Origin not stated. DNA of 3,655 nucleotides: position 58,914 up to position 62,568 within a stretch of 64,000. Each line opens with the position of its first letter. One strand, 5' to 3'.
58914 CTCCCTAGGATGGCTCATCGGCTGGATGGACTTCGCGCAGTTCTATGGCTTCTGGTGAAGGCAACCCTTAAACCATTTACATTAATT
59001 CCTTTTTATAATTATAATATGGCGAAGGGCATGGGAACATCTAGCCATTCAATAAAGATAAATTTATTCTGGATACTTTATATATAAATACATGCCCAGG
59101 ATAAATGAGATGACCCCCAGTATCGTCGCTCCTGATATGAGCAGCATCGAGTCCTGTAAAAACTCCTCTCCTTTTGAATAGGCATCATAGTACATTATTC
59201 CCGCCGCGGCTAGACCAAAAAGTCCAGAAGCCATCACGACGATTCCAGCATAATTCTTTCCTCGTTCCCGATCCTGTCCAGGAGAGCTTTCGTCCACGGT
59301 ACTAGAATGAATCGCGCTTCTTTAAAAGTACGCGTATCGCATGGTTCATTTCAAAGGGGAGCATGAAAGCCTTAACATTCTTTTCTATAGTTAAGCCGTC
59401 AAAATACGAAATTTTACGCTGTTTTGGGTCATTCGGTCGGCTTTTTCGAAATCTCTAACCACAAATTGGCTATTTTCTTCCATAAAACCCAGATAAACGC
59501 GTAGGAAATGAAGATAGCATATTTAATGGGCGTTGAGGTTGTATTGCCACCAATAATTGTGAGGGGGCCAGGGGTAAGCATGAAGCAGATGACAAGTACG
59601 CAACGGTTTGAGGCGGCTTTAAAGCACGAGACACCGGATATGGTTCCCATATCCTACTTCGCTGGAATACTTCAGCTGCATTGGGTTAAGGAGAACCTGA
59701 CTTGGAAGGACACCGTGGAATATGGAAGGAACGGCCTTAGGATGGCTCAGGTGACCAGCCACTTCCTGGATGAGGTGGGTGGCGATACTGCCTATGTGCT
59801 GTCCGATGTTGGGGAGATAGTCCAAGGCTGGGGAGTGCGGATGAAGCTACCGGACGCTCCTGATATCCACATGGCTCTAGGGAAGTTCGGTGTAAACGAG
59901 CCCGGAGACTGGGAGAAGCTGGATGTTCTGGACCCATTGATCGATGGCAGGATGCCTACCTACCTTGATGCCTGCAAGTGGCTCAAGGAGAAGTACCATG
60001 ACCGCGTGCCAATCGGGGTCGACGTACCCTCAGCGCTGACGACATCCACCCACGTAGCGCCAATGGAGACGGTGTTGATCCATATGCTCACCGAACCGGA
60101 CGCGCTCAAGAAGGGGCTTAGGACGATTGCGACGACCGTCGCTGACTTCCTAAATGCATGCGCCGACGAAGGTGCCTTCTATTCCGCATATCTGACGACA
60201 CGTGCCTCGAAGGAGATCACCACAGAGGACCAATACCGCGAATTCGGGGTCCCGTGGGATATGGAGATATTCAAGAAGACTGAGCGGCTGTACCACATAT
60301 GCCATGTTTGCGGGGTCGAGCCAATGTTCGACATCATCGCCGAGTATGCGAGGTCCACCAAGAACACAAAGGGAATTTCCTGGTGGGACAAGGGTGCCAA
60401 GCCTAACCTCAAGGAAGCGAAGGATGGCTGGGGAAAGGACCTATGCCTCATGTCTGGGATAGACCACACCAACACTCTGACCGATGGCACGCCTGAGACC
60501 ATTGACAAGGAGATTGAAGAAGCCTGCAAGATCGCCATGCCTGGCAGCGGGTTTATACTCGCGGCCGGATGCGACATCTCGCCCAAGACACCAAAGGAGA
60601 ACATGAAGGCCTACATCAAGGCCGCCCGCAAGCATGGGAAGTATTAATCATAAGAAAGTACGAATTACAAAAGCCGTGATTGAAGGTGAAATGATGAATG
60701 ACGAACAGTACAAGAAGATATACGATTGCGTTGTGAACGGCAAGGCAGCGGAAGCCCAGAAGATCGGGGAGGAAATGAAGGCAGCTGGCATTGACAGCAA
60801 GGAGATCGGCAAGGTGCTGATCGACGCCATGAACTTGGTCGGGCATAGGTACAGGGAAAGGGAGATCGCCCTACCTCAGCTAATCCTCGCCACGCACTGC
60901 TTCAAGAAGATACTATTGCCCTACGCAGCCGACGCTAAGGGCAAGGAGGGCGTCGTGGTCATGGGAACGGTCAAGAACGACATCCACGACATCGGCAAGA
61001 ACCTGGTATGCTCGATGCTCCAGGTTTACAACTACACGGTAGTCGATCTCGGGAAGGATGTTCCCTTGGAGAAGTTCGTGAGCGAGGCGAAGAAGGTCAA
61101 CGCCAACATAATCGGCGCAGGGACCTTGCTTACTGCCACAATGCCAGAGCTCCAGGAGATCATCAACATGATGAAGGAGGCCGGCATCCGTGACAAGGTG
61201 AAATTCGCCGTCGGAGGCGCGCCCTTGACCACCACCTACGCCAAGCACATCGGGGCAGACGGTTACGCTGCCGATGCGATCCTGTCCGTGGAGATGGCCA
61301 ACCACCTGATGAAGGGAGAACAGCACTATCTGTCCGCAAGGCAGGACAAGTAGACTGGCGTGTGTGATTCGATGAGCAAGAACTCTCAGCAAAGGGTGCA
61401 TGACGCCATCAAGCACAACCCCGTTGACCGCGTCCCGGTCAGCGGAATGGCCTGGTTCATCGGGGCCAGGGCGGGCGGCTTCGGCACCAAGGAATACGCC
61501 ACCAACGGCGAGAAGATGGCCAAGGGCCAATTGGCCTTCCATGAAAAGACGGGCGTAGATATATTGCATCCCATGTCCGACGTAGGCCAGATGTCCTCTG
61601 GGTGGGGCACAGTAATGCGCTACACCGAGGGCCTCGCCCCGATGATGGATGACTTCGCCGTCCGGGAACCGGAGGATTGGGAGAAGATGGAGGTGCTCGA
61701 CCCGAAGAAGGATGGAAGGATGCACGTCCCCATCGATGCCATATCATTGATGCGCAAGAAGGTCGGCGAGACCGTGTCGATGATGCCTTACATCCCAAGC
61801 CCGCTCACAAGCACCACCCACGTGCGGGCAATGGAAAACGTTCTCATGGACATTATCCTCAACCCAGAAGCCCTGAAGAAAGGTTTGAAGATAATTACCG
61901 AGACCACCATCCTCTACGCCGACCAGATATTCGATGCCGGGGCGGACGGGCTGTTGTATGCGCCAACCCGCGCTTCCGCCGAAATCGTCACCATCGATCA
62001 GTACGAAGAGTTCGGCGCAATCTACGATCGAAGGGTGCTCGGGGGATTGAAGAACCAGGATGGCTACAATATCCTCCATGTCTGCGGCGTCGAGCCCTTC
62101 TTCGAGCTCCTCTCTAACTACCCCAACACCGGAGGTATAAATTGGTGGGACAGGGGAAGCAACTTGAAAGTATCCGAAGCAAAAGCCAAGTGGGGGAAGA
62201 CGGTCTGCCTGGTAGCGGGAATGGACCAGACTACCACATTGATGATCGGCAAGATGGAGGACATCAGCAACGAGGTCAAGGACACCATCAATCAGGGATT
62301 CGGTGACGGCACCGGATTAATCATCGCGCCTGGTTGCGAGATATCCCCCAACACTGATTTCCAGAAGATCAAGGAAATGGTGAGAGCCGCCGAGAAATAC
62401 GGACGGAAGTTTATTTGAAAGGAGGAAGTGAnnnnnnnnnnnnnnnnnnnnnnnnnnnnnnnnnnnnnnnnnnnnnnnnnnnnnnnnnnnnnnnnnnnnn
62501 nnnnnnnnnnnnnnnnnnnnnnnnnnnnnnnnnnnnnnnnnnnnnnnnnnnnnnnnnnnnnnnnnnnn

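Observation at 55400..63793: Uncharacterised corrinoid methyl-transfer cluster combined with an amide channel, an amidohydrolase and an omega-aminotransferase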

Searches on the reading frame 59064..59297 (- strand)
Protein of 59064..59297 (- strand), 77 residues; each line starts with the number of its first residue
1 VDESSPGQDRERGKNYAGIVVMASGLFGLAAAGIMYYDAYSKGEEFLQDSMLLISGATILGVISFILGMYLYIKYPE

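Call 80: search_protein_families(library=pfam, proteins=[window:59064-59297:-], max_evalue=0.00001)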
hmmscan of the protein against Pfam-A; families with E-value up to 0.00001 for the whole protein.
window:59064-59297:- (77 aa): 0 families

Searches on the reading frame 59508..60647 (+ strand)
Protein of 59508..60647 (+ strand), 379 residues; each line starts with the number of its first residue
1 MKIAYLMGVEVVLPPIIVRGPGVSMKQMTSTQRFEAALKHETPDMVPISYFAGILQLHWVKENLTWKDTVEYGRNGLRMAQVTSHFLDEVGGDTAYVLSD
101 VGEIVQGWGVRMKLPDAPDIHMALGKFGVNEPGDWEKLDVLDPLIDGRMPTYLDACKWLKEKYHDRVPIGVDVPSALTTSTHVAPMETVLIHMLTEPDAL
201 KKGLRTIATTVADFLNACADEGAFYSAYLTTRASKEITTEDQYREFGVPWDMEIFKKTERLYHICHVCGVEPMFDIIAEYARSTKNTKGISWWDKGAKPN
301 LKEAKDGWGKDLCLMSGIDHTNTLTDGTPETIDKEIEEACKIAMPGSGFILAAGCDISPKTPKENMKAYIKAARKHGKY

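Call 4: search_protein_families(library=pfam, proteins=[window:59508-60647:+])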
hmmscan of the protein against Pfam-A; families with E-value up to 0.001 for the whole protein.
window:59508-60647:+ (379 aa): 1 family
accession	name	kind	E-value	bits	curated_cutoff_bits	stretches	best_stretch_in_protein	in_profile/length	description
PF01208.23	URO-D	-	2.1e-41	142.6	23.9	1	29-376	1-346/346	Uroporphyrinogen decarboxylase (URO-D)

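Call 5: search_protein_families(library=ncbifam, proteins=[window:59508-60647:+])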
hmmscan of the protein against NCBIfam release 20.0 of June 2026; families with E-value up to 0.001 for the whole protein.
window:59508-60647:+ (379 aa): 5 families
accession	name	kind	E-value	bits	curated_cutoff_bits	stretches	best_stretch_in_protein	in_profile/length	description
NF004889.0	PRK06252.1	subfamily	2.1e-31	109.2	244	1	25-376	1-336/340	methylcobalamin:coenzyme M methyltransferase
TIGR01463.1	mtaA_cmuA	subfamily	1.1e-30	107.1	235.4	1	27-376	2-338/340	MtaA/CmuA family methyltransferase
NF040654.1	MtaA_Meth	equivalog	1.1e-25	90.2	400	1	126-373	96-332/337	methylcobamide:CoM methyltransferase MtaA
NF041608.1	methylcob_mtaseMtbA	equivalog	1.7e-15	57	600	1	28-376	4-337/339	methylcobamide:CoM methyltransferase MtbA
TIGR01464.1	hemE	equivalog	5.6e-08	32.2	302.95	1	69-374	39-337/338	uroporphyrinogen decarboxylase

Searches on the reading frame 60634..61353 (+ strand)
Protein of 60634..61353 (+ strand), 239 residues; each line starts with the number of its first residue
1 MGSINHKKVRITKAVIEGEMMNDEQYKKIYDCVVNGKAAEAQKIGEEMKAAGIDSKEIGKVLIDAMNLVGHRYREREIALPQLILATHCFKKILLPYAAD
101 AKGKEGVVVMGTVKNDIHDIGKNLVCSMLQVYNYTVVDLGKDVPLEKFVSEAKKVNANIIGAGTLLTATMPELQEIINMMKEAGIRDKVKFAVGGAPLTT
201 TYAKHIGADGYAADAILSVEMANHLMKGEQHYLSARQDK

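Call 4: search_protein_families(library=pfam, proteins=[window:60634-61353:+])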
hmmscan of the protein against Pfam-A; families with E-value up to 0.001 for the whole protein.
window:60634-61353:+ (239 aa): 2 families
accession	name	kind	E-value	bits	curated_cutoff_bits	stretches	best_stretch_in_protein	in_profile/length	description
PF02310.24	B12-binding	-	3.5e-22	78.9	32.1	1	107-216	2-117/121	B12 binding domain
PF02607.22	B12-binding_2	-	3.4e-11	43.6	23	1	27-94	3-70/74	B12 binding domain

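Call 5: search_protein_families(library=ncbifam, proteins=[window:60634-61353:+])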
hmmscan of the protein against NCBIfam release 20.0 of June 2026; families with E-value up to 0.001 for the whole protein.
window:60634-61353:+ (239 aa): 13 families
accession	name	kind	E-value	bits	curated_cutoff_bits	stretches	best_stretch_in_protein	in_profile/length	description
NF047996.1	corrin_MtgC_2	exception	5.6e-47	160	370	1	28-227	7-211/212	glycine betaine-specific corrinoid protein MtgC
NF041607.1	dimeth_corrin_MtbC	equivalog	1.5e-45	155.3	350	1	33-225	5-202/203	dimethylamine corrinoid protein MtbC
TIGR02370.1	pyl_corrinoid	subfamily_domain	1.9e-44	151.4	215.3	1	29-215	2-194/197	methyltransferase cognate corrinoid protein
NF047995.1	corrinoid_MtgC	exception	1.5e-38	132.5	310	1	44-226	23-213/215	glycine betaine-specific corrinoid protein MtgC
TIGR02082.1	metH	equivalog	1.9e-30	105.3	1010.85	1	13-230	634-862/1182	methionine synthase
NF040669.1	MtaC2_Meth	equivalog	2.3e-26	92.7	450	1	20-236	37-256/267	methanol--corrinoid protein MtaC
NF007024.0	PRK09490.1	equivalog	7.3e-26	90.3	1497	1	32-227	668-877/1234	methionine synthase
NF040655.1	MtaC_Meth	equivalog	1.8e-25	89.4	420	1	20-229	30-241/253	methanol--corrinoid protein MtaC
NF002612.0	PRK02261.1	equivalog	4.4e-10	39.2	110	1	107-196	5-93/148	methylaspartate mutase subunit S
NF040743.1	ornith_mutase_E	equivalog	1.5e-09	36.4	800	1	104-227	594-724/730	D-ornithine 4,5-aminomutase subunit OraE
NF052385.1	Lys_5_6_beta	equivalog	1.2e-08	34.9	280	1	132-226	136-234/241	lysine 5,6-aminomutase subunit beta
NF052513.1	TransRegCarH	equivalog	1.4e-06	27.9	400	1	26-209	84-262/274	HTH-type transcriptional repressor CarH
TIGR01501.1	MthylAspMutase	equivalog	2.3e-06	27.4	135.8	1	107-195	3-90/134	methylaspartate mutase subunit S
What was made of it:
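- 60634..61353 (+): Corrinoid protein of the short, bacterial/MtbC-like type. The best NCBIfam matches are MtgC and MtbC, below their cut-offs (call 5).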

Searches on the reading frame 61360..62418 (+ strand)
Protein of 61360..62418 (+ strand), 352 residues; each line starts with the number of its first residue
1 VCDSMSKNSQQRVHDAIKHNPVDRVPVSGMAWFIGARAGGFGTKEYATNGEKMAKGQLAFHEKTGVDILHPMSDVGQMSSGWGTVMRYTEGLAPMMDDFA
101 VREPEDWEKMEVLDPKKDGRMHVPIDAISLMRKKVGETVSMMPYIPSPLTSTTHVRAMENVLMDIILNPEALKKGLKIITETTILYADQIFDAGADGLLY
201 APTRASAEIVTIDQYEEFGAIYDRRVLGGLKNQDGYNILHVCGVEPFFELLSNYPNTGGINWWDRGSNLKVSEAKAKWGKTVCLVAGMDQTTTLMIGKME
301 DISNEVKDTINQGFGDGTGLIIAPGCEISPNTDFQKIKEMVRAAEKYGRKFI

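Call 4: search_protein_families(library=pfam, proteins=[window:61360-62418:+])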
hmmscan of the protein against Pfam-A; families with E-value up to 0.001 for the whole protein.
window:61360-62418:+ (352 aa): 1 family
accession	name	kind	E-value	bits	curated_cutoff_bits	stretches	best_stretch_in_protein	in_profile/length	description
PF01208.23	URO-D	-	2e-52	178.8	23.9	1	9-347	2-346/346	Uroporphyrinogen decarboxylase (URO-D)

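Call 5: search_protein_families(library=ncbifam, proteins=[window:61360-62418:+])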
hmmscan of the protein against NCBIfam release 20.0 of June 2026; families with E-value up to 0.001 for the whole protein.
window:61360-62418:+ (352 aa): 5 families
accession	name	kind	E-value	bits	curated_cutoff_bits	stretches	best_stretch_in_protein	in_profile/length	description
TIGR01463.1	mtaA_cmuA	subfamily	6.4e-41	140.7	235.4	1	9-347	5-338/340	MtaA/CmuA family methyltransferase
NF004889.0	PRK06252.1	subfamily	1.4e-39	136.1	244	1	7-348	4-337/340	methylcobalamin:coenzyme M methyltransferase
NF040654.1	MtaA_Meth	equivalog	3.5e-34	118.2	400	1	8-347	2-335/337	methylcobamide:CoM methyltransferase MtaA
NF041608.1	methylcob_mtaseMtbA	equivalog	4.2e-26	91.8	600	1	10-347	7-337/339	methylcobamide:CoM methyltransferase MtbA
TIGR01464.1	hemE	equivalog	3.2e-11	42.8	302.95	1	72-344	68-336/338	uroporphyrinogen decarboxylase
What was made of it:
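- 61360..62418 (+): MT-c, a URO-D methyltransferase of the MT2 group. It is the proposed methyl-corrinoid:thiol (CoM) methyltransferase. The start is probably at 61372. It has the highest MtaA, MtbA and TIGR01463 profile scores of the three enzymes (call 5).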

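Call 18: search_solved_structures(query=window:61360-62418:+, max_evalue=0.01)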
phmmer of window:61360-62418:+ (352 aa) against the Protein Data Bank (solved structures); distinct sequences matched with E-value up to 0.01: 2.
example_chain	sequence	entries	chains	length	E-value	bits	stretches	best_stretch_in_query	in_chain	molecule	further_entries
4ay7_A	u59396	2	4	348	1.4e-24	90.2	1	10-347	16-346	METHYLCOBALAMIN: COENZYME M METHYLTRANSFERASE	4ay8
6w2o_A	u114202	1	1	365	1.7e-06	30.7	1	46-346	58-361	Uroporphyrinogen decarboxylase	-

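Call 37: search_solved_structures(query=window:61360-62418:+, max_evalue=1e-10, show_alignments=1)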
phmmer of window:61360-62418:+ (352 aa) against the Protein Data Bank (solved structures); distinct sequences matched with E-value up to 1e-10: 1.
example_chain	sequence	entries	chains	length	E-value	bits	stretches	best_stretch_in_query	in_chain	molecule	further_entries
4ay7_A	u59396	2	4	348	1.4e-24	90.2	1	10-347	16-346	METHYLCOBALAMIN: COENZYME M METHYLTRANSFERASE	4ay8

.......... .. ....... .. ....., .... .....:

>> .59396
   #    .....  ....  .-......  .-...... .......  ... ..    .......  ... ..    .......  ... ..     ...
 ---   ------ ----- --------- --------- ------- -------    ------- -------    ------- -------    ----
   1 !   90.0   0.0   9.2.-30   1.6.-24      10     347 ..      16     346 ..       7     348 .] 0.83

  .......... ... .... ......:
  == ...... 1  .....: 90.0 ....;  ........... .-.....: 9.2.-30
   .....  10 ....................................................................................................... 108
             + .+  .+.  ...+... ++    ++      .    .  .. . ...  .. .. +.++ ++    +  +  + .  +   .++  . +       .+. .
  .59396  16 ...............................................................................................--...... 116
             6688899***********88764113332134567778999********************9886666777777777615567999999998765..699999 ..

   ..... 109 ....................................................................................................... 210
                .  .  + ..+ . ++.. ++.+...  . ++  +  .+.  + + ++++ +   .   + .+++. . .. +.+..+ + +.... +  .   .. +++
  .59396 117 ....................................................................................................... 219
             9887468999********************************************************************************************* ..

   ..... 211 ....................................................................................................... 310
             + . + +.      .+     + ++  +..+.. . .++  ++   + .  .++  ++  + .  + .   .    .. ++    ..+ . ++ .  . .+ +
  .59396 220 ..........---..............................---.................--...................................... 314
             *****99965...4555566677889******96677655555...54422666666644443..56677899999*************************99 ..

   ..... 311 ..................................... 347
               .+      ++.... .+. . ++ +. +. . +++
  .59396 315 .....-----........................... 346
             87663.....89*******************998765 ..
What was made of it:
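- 61360..62418 (+): It aligns to MtaA 4ay7 at 1.4e-24 with H-x-C...C conserved (call 37).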
